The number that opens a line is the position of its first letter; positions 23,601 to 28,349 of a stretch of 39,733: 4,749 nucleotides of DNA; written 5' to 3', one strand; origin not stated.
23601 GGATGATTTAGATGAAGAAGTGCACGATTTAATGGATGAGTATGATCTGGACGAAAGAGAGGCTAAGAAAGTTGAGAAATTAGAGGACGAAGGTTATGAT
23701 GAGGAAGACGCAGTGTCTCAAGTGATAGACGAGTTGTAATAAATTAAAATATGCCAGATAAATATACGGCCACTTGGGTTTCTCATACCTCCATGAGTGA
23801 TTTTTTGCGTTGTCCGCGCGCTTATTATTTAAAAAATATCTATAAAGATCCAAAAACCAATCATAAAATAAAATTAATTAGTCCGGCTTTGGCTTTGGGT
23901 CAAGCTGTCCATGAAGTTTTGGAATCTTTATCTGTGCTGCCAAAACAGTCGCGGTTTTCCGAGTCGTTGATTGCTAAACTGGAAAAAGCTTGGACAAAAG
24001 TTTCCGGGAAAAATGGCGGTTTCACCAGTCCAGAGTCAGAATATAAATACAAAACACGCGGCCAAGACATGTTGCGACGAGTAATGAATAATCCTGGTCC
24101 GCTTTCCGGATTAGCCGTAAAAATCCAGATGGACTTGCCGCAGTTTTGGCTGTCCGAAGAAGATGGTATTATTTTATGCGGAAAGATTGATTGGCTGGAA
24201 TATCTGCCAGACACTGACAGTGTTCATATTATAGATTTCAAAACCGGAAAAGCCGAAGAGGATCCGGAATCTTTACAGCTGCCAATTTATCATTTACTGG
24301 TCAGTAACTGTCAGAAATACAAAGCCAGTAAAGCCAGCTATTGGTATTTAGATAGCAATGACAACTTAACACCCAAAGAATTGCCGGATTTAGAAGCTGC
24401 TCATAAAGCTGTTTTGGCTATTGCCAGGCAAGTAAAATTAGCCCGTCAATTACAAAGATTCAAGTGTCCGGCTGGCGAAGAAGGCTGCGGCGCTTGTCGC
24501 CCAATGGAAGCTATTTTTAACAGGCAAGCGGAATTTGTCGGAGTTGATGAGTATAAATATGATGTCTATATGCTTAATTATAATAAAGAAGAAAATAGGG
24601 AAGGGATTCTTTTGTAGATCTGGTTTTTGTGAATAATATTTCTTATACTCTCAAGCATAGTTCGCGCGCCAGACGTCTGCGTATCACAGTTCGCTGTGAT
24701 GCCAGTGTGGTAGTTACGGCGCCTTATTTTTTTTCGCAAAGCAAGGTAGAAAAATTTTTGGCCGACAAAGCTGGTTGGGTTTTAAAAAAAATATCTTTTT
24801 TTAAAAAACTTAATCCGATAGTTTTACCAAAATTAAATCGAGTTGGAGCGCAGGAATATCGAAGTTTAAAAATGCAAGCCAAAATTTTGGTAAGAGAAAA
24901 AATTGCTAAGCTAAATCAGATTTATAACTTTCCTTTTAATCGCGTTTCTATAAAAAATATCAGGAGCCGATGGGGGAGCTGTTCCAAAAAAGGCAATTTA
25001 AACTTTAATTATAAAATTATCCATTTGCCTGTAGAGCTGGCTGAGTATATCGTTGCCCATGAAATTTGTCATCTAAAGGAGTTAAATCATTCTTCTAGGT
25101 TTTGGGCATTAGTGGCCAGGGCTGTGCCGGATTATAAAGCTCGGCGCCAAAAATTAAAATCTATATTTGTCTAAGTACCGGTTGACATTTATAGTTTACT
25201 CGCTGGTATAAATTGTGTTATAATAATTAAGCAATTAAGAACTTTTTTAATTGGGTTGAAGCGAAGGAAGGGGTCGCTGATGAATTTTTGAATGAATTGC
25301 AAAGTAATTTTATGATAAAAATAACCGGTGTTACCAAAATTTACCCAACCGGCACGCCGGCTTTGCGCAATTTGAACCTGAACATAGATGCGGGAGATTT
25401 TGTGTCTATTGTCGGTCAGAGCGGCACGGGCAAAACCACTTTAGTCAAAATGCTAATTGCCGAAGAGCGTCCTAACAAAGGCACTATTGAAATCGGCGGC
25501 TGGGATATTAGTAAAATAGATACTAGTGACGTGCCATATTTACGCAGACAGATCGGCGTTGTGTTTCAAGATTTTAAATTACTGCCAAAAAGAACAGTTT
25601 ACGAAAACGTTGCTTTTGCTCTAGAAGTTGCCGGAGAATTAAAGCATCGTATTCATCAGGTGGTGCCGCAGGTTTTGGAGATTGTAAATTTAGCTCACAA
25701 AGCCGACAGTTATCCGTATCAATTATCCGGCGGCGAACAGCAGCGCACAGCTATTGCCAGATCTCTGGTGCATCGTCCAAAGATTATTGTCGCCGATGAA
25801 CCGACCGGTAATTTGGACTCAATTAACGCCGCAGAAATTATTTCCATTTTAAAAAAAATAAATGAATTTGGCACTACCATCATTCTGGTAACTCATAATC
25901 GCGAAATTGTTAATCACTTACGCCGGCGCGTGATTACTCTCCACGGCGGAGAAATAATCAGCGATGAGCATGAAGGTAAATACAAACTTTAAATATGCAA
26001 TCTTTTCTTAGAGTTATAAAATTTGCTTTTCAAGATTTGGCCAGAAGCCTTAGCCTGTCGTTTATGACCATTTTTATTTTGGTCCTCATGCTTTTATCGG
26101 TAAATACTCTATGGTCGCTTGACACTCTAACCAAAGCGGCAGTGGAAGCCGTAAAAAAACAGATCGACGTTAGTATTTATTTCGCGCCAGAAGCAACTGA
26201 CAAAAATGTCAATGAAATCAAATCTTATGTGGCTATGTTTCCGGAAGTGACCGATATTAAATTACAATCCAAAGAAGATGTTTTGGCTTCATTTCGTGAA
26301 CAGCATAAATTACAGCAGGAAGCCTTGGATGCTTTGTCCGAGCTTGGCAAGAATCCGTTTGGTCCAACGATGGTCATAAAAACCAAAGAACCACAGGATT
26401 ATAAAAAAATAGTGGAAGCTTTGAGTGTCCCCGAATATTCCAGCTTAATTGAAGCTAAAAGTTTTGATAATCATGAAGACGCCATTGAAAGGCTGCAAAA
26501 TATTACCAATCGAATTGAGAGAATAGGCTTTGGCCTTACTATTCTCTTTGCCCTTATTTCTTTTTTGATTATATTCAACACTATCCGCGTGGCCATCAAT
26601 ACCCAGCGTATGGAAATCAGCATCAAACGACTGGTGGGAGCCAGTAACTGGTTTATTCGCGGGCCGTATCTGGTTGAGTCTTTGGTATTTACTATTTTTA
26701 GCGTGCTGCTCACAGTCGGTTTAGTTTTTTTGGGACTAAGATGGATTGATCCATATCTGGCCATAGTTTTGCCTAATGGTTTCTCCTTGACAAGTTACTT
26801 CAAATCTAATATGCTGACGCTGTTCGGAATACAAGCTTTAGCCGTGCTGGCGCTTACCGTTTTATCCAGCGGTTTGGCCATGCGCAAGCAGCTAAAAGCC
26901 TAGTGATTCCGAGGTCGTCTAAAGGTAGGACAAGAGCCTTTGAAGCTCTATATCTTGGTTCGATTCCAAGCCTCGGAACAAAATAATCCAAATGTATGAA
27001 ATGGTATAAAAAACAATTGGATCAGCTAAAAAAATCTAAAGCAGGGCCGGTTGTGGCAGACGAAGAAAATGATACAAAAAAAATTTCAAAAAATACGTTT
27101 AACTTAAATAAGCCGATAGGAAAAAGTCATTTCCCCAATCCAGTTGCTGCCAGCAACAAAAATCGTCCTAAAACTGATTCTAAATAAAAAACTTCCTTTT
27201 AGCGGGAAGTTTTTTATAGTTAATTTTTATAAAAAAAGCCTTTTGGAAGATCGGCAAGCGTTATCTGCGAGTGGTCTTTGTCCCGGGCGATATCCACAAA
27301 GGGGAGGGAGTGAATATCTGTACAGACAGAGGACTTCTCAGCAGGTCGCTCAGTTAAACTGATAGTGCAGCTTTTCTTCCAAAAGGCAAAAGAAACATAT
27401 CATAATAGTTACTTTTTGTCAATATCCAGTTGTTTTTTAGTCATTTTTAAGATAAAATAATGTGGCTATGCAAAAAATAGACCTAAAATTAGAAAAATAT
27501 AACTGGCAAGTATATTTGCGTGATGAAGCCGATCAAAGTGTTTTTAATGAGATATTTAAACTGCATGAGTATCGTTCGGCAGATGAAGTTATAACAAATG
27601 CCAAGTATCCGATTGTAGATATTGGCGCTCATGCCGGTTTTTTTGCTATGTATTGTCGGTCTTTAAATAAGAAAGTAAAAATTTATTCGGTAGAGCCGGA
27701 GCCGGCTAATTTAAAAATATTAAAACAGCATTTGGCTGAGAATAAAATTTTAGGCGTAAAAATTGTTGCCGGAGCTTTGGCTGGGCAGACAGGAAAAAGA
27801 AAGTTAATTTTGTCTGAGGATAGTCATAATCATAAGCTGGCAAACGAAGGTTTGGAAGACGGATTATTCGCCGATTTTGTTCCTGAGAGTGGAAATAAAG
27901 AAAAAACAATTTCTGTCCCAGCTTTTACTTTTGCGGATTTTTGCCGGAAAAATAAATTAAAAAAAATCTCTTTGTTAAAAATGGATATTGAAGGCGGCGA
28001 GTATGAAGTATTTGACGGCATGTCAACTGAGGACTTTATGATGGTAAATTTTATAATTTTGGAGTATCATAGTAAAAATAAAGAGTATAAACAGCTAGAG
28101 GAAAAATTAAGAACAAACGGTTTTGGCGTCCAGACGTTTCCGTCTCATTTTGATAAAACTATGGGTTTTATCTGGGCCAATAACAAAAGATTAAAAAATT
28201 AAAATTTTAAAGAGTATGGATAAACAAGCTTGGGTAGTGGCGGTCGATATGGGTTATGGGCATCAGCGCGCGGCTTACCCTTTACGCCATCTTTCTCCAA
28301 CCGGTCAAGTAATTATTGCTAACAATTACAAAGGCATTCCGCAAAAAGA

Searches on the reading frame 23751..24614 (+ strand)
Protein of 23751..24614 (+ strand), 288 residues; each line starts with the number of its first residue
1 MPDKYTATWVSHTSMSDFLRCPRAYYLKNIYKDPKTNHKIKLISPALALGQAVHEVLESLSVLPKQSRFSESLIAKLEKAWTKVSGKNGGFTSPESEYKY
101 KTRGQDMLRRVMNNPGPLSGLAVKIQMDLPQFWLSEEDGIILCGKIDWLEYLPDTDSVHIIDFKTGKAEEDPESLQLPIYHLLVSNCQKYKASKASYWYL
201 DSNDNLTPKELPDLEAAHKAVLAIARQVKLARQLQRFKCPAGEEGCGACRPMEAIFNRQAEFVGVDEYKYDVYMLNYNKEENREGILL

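Call 97: search_protein_families(library=pfam, proteins=[window:23751-24614:+], max_evalue=0.0001)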
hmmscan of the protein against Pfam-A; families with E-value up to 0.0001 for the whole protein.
window:23751-24614:+ (288 aa): 1 family
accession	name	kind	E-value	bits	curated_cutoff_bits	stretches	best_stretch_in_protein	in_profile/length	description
PF12705.13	PDDEXK_1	-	8.1e-24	85.3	22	1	10-249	2-240/247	PD-(D/E)XK nuclease superfamily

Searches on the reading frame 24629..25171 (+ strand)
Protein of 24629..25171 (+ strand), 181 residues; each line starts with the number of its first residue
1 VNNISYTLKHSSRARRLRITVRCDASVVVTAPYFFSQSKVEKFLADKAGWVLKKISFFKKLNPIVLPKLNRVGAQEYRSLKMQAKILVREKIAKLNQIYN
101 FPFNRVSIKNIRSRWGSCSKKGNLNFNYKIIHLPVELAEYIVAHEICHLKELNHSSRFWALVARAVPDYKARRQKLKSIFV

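Call 97: search_protein_families(library=pfam, proteins=[window:24629-25171:+], max_evalue=0.0001)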
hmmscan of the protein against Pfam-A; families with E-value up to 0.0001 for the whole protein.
window:24629-25171:+ (181 aa): 1 family
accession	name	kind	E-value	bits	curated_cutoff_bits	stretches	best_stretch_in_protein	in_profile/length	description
PF01863.23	YgjP-like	-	2.4e-45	155.5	26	2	77-178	105-206/207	YgjP-like, metallopeptidase domain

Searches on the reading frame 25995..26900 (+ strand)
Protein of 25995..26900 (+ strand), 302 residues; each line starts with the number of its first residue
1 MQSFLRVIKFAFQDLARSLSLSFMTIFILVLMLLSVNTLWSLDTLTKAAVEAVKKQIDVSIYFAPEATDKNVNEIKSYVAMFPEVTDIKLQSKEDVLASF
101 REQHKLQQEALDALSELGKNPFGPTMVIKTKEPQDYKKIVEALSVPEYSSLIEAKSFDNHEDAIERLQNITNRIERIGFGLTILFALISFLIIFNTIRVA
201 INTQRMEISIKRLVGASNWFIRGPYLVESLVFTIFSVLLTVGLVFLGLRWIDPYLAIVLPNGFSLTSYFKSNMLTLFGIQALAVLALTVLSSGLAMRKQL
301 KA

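Call 97: search_protein_families(library=pfam, proteins=[window:25995-26900:+], max_evalue=0.0001)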
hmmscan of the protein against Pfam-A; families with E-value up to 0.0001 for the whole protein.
window:25995-26900:+ (302 aa): 2 families
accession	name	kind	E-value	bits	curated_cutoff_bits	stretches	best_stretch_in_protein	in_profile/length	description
PF18075.7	FtsX_ECD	-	3.7e-13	50.3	23.5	1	58-144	2-88/96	FtsX extracellular domain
PF02687.27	FtsX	-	1.7e-12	47.9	25.5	1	181-301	3-117/120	FtsX-like permease C-terminal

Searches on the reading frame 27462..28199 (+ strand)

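Call 97: search_protein_families(library=pfam, proteins=[window:27462-28199:+], max_evalue=0.0001)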
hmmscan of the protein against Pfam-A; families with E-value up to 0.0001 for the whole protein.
window:27462-28199:+ (246 aa): 1 family
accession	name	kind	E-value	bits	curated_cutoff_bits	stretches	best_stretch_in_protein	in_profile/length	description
PF05050.19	Methyltransf_21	-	1.3e-20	74.7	22.7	1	53-221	1-171/173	Methyltransferase FkbM domain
